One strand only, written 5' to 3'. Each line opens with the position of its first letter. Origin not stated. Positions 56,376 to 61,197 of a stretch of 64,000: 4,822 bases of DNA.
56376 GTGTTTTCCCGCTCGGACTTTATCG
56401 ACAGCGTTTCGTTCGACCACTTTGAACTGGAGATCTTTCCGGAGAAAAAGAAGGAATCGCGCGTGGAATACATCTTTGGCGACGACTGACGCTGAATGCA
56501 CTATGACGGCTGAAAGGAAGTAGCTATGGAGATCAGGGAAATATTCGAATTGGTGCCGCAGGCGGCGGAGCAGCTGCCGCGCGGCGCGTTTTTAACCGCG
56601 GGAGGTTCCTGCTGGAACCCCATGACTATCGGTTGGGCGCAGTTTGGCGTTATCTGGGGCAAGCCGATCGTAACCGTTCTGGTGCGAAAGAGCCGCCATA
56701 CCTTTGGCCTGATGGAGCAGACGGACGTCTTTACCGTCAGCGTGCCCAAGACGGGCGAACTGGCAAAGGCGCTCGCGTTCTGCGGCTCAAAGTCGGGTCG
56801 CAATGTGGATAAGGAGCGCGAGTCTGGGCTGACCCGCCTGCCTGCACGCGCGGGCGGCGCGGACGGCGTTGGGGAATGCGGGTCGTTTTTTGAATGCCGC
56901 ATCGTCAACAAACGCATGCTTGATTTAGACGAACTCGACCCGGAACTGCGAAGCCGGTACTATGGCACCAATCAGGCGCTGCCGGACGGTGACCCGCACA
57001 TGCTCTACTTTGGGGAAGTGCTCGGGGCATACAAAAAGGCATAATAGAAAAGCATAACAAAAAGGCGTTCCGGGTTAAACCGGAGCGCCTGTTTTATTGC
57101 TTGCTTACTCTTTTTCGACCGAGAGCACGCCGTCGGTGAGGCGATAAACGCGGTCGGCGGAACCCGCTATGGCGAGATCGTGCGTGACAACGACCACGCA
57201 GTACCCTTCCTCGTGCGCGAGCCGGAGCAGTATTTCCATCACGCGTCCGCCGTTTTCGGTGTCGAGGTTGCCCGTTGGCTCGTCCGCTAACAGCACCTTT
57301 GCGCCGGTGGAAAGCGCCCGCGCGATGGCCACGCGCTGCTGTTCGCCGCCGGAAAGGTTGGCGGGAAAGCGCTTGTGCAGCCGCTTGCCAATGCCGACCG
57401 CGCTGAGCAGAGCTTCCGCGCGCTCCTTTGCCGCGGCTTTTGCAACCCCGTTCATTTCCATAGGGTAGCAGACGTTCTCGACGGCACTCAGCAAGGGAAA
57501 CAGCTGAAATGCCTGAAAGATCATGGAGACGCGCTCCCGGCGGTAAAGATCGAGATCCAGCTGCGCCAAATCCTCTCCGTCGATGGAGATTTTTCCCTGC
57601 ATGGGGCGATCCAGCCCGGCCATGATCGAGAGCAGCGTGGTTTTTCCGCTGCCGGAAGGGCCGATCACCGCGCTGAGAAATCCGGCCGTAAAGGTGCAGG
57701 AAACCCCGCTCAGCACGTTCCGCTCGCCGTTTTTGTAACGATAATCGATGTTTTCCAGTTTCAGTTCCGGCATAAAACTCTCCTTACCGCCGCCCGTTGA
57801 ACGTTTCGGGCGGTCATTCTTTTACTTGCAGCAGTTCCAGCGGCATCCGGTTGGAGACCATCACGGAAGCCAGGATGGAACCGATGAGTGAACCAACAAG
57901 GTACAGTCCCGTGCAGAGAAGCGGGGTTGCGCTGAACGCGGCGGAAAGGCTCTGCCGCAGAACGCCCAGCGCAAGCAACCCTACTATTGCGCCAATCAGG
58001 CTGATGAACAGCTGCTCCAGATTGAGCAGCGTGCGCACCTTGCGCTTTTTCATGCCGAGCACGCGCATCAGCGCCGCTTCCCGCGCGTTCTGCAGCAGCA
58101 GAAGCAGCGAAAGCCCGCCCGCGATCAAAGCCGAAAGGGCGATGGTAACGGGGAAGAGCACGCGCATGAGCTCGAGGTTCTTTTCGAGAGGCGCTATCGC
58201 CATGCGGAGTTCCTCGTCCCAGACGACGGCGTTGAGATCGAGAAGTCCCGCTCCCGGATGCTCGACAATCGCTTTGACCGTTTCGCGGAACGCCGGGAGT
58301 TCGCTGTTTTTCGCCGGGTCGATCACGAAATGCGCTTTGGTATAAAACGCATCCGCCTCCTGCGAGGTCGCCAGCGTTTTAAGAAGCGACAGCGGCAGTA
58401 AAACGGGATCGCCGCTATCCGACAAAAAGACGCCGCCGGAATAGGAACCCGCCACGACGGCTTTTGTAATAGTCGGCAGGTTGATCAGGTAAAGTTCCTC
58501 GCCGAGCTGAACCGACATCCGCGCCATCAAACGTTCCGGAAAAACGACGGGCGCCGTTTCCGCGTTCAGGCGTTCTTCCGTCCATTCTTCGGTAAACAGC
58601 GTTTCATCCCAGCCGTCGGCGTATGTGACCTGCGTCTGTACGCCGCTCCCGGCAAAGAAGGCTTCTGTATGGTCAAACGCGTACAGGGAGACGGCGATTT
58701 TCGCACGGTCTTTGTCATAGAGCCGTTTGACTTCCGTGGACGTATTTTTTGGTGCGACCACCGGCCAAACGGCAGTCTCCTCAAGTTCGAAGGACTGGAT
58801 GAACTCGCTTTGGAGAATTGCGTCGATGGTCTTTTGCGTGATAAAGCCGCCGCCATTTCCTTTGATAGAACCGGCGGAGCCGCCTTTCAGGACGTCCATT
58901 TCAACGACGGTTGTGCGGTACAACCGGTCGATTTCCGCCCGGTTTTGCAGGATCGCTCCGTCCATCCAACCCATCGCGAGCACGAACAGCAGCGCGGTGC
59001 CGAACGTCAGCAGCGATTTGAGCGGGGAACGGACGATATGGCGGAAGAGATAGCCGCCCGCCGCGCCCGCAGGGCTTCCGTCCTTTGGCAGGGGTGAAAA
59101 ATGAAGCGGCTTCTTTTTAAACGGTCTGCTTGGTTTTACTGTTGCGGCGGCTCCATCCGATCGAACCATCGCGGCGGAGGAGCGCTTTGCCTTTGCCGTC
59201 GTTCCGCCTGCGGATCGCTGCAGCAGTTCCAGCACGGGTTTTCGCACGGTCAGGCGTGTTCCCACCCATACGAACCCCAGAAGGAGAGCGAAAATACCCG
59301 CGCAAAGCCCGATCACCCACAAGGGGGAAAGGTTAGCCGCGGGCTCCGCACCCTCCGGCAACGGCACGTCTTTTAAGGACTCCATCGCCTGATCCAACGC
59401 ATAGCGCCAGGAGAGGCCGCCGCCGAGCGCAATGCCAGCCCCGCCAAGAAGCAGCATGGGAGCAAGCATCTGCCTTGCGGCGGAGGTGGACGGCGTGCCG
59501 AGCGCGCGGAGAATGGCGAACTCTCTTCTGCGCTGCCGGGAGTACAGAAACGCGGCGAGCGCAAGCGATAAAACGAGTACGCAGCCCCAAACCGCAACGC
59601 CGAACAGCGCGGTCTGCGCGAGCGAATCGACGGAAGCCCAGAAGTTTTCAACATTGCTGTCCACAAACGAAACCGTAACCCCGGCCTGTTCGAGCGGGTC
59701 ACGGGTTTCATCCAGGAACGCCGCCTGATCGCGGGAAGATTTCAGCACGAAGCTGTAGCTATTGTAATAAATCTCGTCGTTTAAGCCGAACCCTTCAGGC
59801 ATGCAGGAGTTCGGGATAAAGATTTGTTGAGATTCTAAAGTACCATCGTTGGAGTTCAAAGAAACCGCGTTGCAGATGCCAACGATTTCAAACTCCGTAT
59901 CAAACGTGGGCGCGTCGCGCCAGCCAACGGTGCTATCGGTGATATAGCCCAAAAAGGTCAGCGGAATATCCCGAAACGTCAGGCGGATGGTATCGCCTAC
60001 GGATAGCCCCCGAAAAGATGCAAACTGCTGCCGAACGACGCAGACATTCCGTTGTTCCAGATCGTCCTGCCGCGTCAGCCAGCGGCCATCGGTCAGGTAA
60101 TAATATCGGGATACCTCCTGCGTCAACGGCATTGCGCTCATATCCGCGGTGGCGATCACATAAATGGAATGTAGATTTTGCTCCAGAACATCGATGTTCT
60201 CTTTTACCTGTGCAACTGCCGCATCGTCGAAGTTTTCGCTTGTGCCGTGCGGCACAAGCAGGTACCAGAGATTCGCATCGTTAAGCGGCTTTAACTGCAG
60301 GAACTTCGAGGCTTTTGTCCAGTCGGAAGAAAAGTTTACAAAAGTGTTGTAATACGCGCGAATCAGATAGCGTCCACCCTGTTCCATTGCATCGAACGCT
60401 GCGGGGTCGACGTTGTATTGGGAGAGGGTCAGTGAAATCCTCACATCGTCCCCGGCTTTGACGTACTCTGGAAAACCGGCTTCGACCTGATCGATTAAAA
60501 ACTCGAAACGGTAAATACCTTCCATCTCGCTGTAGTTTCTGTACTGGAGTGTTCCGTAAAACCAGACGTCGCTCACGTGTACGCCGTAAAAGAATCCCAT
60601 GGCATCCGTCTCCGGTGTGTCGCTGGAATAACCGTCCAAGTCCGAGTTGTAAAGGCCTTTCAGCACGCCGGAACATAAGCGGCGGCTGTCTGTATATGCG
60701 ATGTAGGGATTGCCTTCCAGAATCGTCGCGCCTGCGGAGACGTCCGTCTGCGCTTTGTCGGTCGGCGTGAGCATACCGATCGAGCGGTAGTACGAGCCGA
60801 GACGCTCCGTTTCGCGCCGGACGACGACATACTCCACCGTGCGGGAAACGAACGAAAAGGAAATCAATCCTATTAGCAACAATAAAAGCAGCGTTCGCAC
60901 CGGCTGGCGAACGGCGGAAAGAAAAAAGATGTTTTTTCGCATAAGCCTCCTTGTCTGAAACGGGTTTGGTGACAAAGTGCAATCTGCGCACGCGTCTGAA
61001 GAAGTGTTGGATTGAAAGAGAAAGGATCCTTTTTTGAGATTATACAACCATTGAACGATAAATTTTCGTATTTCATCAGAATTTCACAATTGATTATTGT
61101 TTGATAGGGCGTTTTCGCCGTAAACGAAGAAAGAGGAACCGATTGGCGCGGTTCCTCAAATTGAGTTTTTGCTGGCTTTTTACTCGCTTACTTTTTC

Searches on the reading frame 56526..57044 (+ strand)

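Call 15: search_protein_families(library=pfam, proteins=[window:56526-57044:+], max_evalue=0.001)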
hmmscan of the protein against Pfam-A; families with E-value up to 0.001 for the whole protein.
window:56526-57044:+ (172 aa): 1 family
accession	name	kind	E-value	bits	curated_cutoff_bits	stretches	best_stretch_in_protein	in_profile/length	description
PF01613.24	Flavin_Reduct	-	7.4e-11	42.8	27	1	45-168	33-131/153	Flavin reductase like domain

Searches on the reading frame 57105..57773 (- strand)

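Call 15: search_protein_families(library=pfam, proteins=[window:57105-57773:-], max_evalue=0.001)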
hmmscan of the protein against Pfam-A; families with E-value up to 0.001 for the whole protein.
window:57105-57773:- (222 aa): 3 families
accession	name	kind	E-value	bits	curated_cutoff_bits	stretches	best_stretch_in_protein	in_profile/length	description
PF00005.33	ABC_tran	-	5.5e-35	121.4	25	1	21-167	1-136/137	ABC transporter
PF13304.12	AAA_21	-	2.6e-06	28.1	27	0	34-54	2-22/304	AAA domain, putative AbiEii toxin, Type IV TA system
PF02463.25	SMC_N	-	5.5e-06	26.4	40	0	113-213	117-212/220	RecF/RecN/SMC N terminal domain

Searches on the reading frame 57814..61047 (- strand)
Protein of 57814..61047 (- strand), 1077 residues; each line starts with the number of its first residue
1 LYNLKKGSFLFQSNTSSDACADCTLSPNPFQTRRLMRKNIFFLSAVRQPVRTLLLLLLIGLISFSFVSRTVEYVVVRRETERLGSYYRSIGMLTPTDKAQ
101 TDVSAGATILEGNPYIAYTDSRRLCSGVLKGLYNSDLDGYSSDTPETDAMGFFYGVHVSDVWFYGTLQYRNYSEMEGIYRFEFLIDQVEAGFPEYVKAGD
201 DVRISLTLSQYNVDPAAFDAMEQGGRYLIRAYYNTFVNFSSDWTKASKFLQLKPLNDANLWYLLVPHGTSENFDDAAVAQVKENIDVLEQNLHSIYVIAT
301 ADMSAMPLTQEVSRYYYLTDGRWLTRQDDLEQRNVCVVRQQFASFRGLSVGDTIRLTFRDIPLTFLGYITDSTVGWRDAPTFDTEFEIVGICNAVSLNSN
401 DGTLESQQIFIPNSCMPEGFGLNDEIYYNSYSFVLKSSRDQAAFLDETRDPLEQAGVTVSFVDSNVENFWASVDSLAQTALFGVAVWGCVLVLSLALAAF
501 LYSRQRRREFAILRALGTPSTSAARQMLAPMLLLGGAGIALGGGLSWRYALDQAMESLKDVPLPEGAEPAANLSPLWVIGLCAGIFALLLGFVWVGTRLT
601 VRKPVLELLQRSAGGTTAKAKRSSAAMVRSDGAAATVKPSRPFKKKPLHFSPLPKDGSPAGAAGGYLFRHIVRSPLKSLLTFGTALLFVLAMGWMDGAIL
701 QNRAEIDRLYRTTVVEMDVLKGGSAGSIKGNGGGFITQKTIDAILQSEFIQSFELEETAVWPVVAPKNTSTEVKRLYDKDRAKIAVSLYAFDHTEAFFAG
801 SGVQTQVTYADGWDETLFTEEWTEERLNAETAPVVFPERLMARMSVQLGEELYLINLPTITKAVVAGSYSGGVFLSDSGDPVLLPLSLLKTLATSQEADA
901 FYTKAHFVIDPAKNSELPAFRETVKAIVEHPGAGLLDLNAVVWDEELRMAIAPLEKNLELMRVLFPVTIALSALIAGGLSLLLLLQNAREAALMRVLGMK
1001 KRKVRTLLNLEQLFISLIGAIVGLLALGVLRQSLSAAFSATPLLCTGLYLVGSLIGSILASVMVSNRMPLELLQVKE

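Call 15: search_protein_families(library=pfam, proteins=[window:57814-61047:-], max_evalue=0.001)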
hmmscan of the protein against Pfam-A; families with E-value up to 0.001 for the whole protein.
window:57814-61047:- (1077 aa): 2 families
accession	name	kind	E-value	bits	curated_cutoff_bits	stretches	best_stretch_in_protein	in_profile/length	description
PF02687.27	FtsX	-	6.5e-14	52.5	25.5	2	967-1064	6-107/120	FtsX-like permease C-terminal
PF12704.14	MacB_PCD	-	2.8e-08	34.7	27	1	309-447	99-203/207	MacB-like periplasmic core domain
